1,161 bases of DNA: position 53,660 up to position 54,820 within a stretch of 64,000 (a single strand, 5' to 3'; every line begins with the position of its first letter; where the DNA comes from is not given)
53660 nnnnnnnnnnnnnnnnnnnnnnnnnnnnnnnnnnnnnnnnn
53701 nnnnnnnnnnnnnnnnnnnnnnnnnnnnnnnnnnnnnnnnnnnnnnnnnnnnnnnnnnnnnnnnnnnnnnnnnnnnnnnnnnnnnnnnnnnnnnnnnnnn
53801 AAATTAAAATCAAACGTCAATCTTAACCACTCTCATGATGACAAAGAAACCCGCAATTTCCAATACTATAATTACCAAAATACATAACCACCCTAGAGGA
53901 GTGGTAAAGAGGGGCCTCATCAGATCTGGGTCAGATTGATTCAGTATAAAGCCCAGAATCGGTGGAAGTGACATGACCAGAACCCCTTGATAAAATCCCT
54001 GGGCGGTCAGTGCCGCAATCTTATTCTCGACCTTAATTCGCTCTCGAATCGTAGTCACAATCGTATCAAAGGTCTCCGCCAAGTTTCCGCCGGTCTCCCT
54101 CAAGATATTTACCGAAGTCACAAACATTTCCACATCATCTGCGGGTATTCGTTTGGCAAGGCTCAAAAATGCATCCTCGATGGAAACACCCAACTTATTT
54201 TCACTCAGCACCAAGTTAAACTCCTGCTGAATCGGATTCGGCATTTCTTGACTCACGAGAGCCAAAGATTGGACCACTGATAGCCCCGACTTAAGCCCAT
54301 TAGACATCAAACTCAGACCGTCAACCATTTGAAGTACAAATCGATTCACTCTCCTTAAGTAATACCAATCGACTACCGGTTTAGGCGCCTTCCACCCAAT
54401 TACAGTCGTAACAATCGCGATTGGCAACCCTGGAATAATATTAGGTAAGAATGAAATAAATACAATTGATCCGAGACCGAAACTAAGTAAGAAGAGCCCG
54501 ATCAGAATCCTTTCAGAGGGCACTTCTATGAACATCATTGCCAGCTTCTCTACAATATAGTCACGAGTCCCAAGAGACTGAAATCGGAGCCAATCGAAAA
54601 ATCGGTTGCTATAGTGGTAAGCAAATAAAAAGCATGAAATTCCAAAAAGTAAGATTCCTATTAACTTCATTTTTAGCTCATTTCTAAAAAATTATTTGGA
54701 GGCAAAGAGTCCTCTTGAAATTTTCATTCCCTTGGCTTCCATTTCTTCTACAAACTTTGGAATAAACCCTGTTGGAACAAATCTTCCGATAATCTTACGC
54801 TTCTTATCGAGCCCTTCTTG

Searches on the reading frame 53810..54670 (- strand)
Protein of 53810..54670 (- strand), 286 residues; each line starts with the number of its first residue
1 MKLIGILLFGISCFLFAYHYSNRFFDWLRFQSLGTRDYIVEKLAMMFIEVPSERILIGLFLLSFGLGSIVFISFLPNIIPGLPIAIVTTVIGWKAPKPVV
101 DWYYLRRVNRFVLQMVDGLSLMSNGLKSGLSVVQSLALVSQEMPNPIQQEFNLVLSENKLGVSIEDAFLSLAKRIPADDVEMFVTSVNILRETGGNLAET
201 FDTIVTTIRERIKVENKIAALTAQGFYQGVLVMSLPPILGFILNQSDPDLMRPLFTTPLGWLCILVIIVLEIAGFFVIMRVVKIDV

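Call 5: search_protein_families(library=pfam, proteins=[window:53810-54670:-], max_evalue=0.01)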
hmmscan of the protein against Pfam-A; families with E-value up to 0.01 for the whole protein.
window:53810-54670:- (286 aa): 1 family
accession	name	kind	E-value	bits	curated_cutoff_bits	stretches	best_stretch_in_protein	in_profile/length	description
PF00482.28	T2SSF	-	4.2e-17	62.7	25.2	1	120-242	3-122/125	Type II secretion system (T2SS), protein F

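Call 6: search_protein_families(library=ncbifam, proteins=[window:53810-54670:-], max_evalue=0.01)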
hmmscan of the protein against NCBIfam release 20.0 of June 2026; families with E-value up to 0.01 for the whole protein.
window:53810-54670:- (286 aa): 0 families
